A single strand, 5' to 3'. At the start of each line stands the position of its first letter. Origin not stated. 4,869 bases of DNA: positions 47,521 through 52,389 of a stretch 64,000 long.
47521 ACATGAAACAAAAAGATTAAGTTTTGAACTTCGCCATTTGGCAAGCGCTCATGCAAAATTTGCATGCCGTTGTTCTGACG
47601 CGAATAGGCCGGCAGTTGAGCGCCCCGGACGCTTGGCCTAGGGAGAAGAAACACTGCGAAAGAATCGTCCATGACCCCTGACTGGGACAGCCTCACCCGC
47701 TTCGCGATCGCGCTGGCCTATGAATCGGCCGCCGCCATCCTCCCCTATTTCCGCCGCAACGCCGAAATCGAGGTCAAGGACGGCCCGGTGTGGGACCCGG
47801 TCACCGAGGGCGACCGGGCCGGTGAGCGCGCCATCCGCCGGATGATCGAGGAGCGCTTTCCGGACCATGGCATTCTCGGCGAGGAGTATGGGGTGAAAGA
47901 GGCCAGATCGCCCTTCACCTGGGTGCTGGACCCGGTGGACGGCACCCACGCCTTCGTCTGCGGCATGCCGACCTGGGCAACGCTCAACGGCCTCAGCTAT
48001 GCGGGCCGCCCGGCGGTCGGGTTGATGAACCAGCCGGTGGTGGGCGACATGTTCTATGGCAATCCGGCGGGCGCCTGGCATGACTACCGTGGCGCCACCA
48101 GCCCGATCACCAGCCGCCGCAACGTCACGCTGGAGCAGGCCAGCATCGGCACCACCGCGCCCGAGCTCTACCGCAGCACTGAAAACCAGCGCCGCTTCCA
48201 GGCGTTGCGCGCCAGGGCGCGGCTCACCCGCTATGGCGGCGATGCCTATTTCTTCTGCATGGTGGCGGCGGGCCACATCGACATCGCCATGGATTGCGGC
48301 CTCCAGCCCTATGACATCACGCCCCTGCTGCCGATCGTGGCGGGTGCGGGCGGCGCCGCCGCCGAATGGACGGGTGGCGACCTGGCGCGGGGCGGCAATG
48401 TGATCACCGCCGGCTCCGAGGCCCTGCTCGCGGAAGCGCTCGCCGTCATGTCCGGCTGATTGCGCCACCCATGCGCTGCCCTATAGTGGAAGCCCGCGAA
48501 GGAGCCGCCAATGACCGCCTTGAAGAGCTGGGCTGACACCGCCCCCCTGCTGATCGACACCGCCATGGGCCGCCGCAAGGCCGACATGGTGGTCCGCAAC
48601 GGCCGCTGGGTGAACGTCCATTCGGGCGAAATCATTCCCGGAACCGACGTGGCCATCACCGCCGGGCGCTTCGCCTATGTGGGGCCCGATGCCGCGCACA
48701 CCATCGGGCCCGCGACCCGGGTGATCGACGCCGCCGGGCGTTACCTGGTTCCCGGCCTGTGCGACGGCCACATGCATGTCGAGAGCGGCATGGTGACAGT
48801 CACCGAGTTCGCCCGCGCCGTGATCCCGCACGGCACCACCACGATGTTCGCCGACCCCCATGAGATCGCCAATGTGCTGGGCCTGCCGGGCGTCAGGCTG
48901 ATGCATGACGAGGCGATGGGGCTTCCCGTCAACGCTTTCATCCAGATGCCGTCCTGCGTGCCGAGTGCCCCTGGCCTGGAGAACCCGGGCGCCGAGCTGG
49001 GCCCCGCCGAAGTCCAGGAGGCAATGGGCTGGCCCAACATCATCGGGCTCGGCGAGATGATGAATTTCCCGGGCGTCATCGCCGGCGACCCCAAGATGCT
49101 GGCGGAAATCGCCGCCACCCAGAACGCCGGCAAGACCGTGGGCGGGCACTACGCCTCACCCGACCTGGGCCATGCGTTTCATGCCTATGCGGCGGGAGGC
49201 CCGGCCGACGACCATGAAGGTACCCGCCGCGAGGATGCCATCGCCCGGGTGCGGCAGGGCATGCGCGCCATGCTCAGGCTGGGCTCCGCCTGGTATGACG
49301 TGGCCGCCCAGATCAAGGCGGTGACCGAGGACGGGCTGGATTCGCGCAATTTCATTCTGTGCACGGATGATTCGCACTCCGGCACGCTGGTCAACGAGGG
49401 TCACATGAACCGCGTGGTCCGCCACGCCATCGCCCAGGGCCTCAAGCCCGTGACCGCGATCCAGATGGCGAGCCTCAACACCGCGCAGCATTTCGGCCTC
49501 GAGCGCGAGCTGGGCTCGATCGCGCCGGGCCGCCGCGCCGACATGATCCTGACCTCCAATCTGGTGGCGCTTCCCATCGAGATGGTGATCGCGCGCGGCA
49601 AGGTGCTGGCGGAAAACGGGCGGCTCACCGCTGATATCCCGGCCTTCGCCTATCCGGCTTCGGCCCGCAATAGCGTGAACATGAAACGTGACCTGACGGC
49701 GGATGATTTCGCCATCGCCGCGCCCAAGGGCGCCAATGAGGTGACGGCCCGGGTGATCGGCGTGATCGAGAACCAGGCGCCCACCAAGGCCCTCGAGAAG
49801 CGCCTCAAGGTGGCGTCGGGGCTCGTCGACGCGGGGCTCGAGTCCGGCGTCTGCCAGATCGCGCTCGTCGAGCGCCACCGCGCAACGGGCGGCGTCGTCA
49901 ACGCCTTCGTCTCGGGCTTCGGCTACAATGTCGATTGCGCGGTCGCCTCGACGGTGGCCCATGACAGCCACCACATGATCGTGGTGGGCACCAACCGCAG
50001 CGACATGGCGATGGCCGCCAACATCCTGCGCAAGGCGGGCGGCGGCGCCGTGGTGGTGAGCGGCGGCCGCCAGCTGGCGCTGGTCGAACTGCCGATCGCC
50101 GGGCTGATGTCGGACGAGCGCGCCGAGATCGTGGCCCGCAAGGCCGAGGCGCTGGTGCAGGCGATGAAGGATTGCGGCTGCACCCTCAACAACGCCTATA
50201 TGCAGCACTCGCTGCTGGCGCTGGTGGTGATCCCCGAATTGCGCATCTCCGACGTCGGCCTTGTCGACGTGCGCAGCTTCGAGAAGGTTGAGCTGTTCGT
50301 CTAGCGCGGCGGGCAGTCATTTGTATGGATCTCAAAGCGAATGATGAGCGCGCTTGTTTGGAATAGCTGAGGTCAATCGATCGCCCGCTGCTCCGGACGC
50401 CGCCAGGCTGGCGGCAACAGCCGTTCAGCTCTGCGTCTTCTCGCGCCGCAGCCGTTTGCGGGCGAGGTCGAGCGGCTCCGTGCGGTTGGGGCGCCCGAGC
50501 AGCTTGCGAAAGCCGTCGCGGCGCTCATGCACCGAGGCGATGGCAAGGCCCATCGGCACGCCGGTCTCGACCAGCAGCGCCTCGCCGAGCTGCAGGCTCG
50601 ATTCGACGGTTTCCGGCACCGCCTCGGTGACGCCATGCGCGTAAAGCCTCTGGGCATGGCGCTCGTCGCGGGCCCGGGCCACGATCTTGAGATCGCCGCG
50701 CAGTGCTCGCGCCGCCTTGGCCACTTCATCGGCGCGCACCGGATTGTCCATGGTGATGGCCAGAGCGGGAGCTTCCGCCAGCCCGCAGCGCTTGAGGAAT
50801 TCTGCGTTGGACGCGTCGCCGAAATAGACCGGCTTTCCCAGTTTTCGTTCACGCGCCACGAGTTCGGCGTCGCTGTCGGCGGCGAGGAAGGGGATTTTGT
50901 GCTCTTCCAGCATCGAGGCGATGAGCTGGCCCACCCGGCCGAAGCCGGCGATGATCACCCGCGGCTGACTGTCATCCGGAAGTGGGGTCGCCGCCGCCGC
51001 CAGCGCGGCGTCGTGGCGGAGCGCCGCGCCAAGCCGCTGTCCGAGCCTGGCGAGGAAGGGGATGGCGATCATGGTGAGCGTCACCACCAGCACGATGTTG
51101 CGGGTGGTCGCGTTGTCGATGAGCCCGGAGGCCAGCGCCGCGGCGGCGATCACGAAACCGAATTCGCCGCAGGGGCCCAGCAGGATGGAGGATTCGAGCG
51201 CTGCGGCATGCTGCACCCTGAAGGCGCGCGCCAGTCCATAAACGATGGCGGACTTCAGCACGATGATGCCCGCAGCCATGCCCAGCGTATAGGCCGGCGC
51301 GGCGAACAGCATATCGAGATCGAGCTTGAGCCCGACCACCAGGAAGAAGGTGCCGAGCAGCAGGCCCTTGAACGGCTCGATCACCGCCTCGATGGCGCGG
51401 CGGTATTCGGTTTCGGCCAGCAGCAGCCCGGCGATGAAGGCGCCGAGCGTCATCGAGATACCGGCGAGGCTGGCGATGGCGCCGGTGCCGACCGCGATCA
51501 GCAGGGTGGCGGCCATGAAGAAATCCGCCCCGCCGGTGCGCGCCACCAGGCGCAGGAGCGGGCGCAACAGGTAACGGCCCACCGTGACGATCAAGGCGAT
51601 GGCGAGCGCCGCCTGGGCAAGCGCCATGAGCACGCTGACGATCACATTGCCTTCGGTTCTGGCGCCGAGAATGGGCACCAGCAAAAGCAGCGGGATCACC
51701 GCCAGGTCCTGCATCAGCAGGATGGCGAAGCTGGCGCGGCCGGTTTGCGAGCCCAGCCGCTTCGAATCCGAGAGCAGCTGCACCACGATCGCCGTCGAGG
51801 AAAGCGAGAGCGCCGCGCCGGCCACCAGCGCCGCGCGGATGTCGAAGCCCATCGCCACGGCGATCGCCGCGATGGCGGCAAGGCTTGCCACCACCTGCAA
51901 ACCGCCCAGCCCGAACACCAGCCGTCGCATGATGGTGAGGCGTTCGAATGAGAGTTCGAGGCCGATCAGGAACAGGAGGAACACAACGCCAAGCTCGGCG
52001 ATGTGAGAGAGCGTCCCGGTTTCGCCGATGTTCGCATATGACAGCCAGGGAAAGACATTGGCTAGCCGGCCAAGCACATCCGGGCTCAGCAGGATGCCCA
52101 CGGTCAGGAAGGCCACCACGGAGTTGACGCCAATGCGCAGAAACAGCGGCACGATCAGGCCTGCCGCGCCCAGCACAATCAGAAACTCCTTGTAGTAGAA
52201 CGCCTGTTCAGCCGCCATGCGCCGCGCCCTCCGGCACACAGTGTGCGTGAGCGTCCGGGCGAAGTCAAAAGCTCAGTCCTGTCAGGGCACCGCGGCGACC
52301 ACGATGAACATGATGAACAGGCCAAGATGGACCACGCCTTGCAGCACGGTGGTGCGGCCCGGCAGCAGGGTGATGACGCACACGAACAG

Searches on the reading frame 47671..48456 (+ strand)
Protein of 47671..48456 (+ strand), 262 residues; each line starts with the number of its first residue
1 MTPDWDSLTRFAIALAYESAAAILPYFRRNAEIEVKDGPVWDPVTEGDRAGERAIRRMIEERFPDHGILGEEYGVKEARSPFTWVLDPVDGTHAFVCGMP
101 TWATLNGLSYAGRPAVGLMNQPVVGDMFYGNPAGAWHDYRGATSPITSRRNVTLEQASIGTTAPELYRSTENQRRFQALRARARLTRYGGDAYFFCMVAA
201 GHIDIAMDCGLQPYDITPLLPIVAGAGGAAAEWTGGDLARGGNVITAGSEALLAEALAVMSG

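Call 31: find_related_loci(query=window:47671-48456:+, collection=genome_contigs, flank=100)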
Query window:47671-48456:+ (262 aa) in genome_contigs; peptide patterns used: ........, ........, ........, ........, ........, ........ (x = any residue, [..] = any of these).
221 stretches matched a pattern; 77 encode a relative of the query (tblastn E <= 1e-3); 77 distinct loci.
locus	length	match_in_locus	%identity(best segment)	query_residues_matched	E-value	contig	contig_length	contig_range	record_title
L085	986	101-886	95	1-262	1e-166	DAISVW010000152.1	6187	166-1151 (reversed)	MAG TPA_asm: Aestuariivirga sp. isolate CTOTU1234 NODE_11113_length_6187_cov_4.583986, whole genome shotgun sequence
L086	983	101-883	85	1-261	3e-161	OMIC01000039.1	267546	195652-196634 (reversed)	Hyphomicrobiaceae bacterium isolate AM_0226 genome assembly, contig: DGE0008AM2008_1_188941, whole genome shotgun sequen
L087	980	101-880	83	2-261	7e-156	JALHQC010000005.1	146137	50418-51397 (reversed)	MAG: bacterium isolate bin.62 c_000000000742, whole genome shotgun sequence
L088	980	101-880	82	2-261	4e-155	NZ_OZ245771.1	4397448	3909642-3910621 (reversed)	MAG: Aestuariivirga sp. isolate 7c3fa8be-7efc-43a7-8305-a38dcb536765 chromosome 1, complete sequence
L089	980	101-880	82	2-261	1e-154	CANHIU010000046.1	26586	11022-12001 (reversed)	MAG: Bradyrhizobiaceae bacterium isolate RE-26jul17-107 genome assembly, contig: RE-26jul17-C2231, whole genome shotgun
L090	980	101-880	81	2-261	1e-156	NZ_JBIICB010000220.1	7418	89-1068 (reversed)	MAG: Aestuariivirga sp. isolate ME2000-07-17pf_3300043436_group1_bin171 Rohwer_bin1922_scaffold_8779_c1, whole genome sh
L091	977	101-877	81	3-261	2e-151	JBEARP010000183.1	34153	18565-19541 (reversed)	MAG: Pseudomonadota bacterium isolate NASQAN2010_127_B_bin.3 scaffold_860521, whole genome shotgun sequence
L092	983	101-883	79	1-261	1e-150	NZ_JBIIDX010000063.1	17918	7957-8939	MAG: Aestuariivirga sp. isolate ME2000-08-17pf_3300042335_group1_bin81 Rohwer_bin1923_scaffold_2174_c1, whole genome sho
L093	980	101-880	83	2-261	3e-150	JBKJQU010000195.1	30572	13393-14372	MAG: Aestuariivirga sp. isolate ant_bin.508 k117_3157325, whole genome shotgun sequence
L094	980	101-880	80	2-261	2e-150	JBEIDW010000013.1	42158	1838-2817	MAG: Hyphomicrobiales bacterium isolate Sample-101-S75-bin-52 Sample_101_S75-bin_52-k141_182838, whole genome shotgun se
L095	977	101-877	80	3-261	5e-150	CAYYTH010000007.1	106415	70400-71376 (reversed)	MAG TPA_asm: uncultured Aestuariivirga sp. isolate SRP292972_co1_22 genome assembly, contig: NODE_192_length_106415_cov_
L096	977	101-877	80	3-261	2e-149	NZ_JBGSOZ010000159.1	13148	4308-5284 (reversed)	MAG: Aestuariivirga sp. isolate JTS-AC292 k141_1245579, whole genome shotgun sequence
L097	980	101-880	78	2-261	2e-148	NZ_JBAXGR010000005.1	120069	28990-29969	MAG: Aestuariivirga sp. isolate ELA302 MAG302_5, whole genome shotgun sequence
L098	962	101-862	81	2-255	2e-148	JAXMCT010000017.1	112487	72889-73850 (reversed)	MAG: Hyphomicrobiales bacterium isolate STL-PRO17 C3.120.fa-17, whole genome shotgun sequence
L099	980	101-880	79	2-261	1e-147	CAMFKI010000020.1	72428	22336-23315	MAG: uncultured Alphaproteobacteria bacterium isolate SRR12456173_bin.16_metaWRAP_v1.3_MAG genome assembly, contig: ERZ1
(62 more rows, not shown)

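Call 43: search_protein_families(library=pfam, max_evalue=0.001, proteins=[window:47671-48456:+])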
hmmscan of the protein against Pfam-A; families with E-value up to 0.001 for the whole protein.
window:47671-48456:+ (262 aa): 1 family
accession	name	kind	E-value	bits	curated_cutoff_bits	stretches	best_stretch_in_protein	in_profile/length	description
PF00459.30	Inositol_P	-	1e-40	140.4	27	1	4-251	1-256/271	Inositol monophosphatase family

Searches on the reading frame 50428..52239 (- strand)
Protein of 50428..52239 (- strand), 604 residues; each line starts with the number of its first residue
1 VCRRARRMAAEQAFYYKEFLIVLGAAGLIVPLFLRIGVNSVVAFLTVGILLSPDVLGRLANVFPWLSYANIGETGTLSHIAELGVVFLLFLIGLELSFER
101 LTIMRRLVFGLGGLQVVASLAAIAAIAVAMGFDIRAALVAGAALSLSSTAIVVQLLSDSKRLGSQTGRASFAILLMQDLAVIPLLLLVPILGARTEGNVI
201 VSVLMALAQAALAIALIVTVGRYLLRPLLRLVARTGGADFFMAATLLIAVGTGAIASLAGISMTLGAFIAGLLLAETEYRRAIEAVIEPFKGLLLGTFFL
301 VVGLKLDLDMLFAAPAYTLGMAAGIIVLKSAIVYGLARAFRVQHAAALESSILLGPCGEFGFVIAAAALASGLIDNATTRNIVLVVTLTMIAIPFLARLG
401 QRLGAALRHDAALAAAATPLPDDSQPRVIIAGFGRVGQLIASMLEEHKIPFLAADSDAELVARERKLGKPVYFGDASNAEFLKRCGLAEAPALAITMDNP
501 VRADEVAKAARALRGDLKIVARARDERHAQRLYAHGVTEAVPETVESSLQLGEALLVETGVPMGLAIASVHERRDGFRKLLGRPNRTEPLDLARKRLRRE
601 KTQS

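Call 43: search_protein_families(library=pfam, max_evalue=0.001, proteins=[window:50428-52239:-])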
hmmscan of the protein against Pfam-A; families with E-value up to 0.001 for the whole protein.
window:50428-52239:- (604 aa): 2 families
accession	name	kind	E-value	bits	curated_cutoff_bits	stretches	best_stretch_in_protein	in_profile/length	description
PF00999.27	Na_H_Exchanger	-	1.2e-50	172.9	26.2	1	28-392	5-369/375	Sodium/hydrogen exchanger, transmembrane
PF02254.24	TrkA_N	-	1.7e-22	80.3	23.8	1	428-541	1-114/116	TrkA-N domain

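Call 54: find_related_loci(query=window:50428-52239:-, collection=genome_contigs, flank=200)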
Query window:50428-52239:- (604 aa) in genome_contigs; peptide patterns used: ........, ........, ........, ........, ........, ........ (x = any residue, [..] = any of these).
600 stretches matched a pattern (row limit reached: there are more); 55 encode a relative of the query (tblastn E <= 1e-3); 55 distinct loci.
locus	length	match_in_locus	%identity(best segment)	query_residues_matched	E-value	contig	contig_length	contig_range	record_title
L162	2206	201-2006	93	3-603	0e+0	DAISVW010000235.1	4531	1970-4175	MAG TPA_asm: Aestuariivirga sp. isolate CTOTU1234 NODE_18149_length_4531_cov_4.987042, whole genome shotgun sequence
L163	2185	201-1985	83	8-602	0e+0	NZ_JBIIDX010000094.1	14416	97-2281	MAG: Aestuariivirga sp. isolate ME2000-08-17pf_3300042335_group1_bin81 Rohwer_bin1923_scaffold_3319_c1, whole genome sho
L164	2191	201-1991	75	8-604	0e+0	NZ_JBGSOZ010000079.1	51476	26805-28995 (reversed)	MAG: Aestuariivirga sp. isolate JTS-AC292 k141_3476031, whole genome shotgun sequence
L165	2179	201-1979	75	8-600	0e+0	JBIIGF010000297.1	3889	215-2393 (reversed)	MAG: Aestuariivirga sp. isolate ME2001-07-02D8pf_3300042397_group1_bin88 Rohwer_bin1924_scaffold_23531_c1, whole genome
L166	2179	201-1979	78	8-600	0e+0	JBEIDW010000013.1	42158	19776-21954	MAG: Hyphomicrobiales bacterium isolate Sample-101-S75-bin-52 Sample_101_S75-bin_52-k141_182838, whole genome shotgun se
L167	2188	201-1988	79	7-602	0e+0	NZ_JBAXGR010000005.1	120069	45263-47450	MAG: Aestuariivirga sp. isolate ELA302 MAG302_5, whole genome shotgun sequence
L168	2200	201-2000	74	6-604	0e+0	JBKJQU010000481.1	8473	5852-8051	MAG: Aestuariivirga sp. isolate ant_bin.508 k117_1646359, whole genome shotgun sequence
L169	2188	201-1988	79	7-602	0e+0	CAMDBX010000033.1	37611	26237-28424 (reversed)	MAG: Rhizobium sp. Q54 isolate MH-09jul19-261 genome assembly, contig: MH-09jul19-C2180, whole genome shotgun sequence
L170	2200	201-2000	74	6-604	0e+0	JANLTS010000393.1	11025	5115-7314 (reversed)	MAG: Hyphomicrobiales bacterium isolate OTE_25_metabat_142 OTE_25_k141_1192090, whole genome shotgun sequence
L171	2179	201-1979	74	8-600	0e+0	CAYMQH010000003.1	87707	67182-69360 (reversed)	MAG TPA_asm: uncultured Aestuariivirga sp. isolate SRP318679_co1_52 genome assembly, contig: NODE_353_length_87707_cov_1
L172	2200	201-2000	74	6-604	0e+0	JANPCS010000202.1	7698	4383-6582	MAG: Hyphomicrobiales bacterium isolate VAR_78_metabat_482 VAR_78_k141_2712011, whole genome shotgun sequence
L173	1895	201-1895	78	4-568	0e+0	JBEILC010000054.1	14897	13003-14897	MAG: Hyphomicrobiales bacterium isolate Sample-104-S78-bin-10 Sample_104_S78-bin_10-k141_1312170, whole genome shotgun s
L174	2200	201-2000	74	6-604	0e+0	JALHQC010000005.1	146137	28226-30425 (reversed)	MAG: bacterium isolate bin.62 c_000000000742, whole genome shotgun sequence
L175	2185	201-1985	78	8-602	0e+0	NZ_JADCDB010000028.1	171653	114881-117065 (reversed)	MAG: Aestuariivirga sp. isolate M165S2SP2A41QC M165S2_28, whole genome shotgun sequence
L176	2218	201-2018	73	1-604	0e+0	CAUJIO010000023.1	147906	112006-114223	MAG: Pseudomonadota bacterium isolate KLAP69 genome assembly, contig: KLAP69_369295, whole genome shotgun sequence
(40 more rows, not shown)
